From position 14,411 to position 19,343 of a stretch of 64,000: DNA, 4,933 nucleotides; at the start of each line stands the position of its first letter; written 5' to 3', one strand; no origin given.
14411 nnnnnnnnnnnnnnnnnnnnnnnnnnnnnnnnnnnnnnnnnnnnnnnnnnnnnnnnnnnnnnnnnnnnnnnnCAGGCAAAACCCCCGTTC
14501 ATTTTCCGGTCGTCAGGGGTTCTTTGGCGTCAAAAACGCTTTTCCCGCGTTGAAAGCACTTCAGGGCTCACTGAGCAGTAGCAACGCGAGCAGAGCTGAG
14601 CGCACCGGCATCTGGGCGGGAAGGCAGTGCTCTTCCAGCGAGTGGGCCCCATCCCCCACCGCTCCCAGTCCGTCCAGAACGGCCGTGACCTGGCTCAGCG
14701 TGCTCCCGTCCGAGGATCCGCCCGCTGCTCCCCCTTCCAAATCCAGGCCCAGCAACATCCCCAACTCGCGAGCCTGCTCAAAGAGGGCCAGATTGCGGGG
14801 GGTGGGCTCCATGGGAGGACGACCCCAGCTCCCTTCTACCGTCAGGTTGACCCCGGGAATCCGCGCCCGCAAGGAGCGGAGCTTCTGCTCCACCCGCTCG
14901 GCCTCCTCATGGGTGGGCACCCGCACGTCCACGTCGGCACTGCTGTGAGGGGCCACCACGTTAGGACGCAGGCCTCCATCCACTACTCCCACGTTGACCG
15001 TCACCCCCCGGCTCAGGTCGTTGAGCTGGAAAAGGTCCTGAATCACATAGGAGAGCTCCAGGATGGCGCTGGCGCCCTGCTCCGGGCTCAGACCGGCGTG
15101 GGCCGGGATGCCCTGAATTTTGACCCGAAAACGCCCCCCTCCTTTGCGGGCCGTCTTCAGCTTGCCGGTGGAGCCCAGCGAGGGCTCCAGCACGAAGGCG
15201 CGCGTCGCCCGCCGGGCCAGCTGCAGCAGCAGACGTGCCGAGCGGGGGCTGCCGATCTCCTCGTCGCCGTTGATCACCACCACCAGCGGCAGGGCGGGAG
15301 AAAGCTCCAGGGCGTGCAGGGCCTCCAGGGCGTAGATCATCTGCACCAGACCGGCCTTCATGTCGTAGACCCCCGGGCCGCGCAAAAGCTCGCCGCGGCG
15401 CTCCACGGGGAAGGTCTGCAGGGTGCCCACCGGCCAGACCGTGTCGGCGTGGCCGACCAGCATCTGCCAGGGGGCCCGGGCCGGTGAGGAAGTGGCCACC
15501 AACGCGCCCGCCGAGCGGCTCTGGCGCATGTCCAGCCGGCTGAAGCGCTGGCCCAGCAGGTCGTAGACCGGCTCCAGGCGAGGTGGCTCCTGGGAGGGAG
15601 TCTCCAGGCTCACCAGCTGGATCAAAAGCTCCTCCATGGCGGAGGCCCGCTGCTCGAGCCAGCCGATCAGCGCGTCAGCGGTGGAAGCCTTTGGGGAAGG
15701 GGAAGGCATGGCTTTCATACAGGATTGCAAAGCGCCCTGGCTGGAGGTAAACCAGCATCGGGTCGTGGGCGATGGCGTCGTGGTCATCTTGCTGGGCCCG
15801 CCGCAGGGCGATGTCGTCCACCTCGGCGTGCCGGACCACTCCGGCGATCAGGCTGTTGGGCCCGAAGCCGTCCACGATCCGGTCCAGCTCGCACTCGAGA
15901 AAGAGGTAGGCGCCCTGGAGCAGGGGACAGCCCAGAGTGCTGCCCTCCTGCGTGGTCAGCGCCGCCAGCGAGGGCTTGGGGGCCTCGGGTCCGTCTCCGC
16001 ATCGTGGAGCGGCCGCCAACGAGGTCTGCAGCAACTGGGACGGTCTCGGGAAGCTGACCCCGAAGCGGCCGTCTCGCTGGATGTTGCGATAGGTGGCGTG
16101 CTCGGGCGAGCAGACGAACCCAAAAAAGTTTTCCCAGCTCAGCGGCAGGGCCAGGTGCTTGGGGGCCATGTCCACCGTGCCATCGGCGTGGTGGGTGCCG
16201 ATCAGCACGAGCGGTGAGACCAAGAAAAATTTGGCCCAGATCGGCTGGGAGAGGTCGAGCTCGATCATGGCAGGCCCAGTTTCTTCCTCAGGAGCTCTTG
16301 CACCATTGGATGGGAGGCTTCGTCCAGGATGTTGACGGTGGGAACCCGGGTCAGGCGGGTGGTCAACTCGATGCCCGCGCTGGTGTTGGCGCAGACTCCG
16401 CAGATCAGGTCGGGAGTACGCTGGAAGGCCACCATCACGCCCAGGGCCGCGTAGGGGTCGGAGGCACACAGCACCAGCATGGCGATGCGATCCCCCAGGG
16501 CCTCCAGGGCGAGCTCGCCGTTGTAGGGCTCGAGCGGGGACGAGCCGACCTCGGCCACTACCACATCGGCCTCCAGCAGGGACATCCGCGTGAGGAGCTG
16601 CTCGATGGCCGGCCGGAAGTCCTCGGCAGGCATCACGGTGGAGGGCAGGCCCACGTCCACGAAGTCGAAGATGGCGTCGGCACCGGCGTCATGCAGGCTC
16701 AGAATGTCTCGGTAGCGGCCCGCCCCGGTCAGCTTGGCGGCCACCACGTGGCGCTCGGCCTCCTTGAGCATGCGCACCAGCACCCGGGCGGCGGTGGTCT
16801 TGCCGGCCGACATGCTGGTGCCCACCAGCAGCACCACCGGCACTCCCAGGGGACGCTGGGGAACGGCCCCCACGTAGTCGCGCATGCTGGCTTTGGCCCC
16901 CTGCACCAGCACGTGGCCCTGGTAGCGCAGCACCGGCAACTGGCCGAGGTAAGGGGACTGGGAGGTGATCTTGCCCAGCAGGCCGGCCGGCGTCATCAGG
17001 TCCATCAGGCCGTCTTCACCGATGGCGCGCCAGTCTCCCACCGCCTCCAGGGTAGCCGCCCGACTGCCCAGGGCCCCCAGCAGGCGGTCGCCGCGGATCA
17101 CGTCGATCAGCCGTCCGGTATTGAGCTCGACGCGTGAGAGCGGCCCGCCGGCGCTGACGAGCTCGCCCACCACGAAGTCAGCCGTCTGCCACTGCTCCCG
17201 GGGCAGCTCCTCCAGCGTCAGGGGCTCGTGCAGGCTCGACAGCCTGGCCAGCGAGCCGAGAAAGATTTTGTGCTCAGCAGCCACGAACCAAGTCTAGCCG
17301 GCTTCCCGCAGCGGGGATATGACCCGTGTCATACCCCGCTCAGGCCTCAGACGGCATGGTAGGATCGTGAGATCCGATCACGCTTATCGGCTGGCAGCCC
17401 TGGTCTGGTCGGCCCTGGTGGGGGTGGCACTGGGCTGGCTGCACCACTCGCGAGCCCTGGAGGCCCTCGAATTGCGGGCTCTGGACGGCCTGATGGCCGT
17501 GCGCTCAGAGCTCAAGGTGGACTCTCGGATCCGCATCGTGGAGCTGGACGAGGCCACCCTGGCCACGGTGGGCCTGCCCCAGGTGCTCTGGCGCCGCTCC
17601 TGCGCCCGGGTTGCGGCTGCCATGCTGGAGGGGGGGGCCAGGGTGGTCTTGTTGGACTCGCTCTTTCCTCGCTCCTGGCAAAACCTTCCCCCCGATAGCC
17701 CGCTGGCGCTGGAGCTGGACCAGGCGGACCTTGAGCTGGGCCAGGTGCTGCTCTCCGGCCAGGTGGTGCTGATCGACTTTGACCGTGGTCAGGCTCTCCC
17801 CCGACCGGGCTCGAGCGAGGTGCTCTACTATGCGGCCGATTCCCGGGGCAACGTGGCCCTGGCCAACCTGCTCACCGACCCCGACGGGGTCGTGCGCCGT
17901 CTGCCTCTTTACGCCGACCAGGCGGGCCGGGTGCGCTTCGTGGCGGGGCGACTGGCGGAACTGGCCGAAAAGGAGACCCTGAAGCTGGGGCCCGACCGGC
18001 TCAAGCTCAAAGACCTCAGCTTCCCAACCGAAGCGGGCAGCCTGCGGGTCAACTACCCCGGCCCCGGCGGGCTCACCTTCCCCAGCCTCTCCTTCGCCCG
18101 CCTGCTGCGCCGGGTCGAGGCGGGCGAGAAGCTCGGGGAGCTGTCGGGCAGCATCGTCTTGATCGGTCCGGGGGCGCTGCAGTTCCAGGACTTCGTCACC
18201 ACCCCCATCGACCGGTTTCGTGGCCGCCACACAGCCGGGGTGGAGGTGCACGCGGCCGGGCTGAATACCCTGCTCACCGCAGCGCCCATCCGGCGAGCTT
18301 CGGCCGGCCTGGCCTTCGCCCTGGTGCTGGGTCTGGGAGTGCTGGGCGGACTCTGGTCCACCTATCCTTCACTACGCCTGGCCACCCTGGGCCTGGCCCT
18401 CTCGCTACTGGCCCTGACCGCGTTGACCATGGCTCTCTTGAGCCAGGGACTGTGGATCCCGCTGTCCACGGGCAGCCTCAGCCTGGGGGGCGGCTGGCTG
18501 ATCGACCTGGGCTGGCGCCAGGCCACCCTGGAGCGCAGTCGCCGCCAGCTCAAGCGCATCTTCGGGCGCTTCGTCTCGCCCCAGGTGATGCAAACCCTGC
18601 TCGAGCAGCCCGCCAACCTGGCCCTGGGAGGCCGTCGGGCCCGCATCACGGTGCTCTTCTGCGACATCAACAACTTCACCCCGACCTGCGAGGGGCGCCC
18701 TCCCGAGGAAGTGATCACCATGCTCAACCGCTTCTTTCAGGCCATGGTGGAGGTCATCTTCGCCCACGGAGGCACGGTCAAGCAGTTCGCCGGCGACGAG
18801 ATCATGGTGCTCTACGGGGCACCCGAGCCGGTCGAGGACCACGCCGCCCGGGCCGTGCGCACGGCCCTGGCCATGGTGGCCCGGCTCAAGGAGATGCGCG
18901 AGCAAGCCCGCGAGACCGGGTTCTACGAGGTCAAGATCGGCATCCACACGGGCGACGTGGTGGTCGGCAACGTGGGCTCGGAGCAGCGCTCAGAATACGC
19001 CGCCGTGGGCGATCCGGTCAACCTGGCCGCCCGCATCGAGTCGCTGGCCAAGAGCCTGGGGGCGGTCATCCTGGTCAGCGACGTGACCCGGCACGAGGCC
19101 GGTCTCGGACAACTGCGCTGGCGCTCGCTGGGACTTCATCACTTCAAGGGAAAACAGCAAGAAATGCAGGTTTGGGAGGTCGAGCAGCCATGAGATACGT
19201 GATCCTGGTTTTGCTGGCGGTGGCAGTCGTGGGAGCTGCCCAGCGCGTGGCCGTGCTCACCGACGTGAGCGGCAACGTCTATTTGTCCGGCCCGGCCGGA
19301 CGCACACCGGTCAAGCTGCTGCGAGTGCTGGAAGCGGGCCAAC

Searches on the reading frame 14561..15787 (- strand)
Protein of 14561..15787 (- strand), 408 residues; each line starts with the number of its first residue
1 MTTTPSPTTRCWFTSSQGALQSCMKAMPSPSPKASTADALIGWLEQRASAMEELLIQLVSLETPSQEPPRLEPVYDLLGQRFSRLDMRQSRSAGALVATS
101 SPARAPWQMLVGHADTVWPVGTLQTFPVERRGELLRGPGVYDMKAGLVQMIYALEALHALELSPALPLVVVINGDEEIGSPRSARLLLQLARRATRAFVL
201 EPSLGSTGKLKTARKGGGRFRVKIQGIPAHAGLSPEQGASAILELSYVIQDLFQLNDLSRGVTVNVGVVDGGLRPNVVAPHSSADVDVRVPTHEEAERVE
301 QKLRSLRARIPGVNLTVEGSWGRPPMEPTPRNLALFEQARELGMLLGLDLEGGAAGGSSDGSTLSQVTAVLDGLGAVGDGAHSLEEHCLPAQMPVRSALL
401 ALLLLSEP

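Call 28: search_protein_families(library=pfam, proteins=[window:14561-15787:-], max_evalue=0.001)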
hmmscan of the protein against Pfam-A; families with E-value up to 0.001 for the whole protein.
window:14561-15787:- (408 aa): 2 families
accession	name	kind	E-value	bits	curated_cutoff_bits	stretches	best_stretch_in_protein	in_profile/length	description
PF01546.33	Peptidase_M20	-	7.3e-21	75.5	24.6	1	109-405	1-205/206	Peptidase family M20/M25/M40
PF07687.19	M20_dimer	-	1.2e-17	64.3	21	1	212-306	1-98/107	Peptidase dimerisation domain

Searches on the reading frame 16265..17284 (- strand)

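Call 28: search_protein_families(library=pfam, proteins=[window:16265-17284:-], max_evalue=0.001)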
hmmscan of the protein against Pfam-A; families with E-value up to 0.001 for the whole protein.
window:16265-17284:- (339 aa): 1 family
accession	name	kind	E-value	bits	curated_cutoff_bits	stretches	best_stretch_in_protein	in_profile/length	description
PF07755.17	DUF1611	-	6.1e-05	22.9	25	1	144-177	8-41/201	Domain of unknown function (DUF1611_C) P-loop domain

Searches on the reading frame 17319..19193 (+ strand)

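Call 6: search_protein_families(library=padloc, proteins=[window:17319-19193:+], max_evalue=0.001)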
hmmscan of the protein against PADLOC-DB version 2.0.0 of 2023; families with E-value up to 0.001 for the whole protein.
window:17319-19193:+ (624 aa): 12 families
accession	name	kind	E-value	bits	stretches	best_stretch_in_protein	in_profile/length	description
PDLC00734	PycC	-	1.7e-27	94.5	1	401-580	146-331/374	Pycsar cyclase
PDLC02367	PycC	-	5.7e-17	59.9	1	437-579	38-179/226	-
PDLC02370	PycC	-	7.9e-12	43.2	1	443-584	82-230/340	-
PDLC00766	PycC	-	2.9e-11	41.3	1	438-580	39-183/232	Pycsar cyclase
PDLC00765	PycC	-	7.8e-11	39.7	1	436-579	248-399/477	Pycsar cyclase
PDLC02369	PycC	-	6.5e-10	37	1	443-579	47-178/248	-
PDLC02366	PycC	-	9.2e-09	32.7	1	465-598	74-205/486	-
PDLC00764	PycC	-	1.4e-08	32.1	1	443-578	95-239/449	Pycsar cyclase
PDLC00762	PycC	-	1.9e-07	28.4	1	465-599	76-211/508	Pycsar cyclase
PDLC00767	PycC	-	2.2e-06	25.2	1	443-584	93-241/337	Pycsar cyclase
PDLC02368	PycC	-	1.9e-05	22.4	1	438-591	40-197/234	-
PDLC00763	PycC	-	0.00043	17.7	1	444-588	55-201/268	Pycsar cyclase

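Call 7: search_protein_families(library=pfam, proteins=[window:17319-19193:+], max_evalue=0.001)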
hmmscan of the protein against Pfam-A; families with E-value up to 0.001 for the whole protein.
window:17319-19193:+ (624 aa): 2 families
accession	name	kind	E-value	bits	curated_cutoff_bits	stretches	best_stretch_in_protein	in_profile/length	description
PF05226.16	CHASE2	-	2.9e-35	122.5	26.3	1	37-343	6-255/257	CHASE2 domain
PF00211.25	Guanylate_cyc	-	3.2e-26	92.5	21.9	1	441-617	7-178/183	Adenylate and Guanylate cyclase catalytic domain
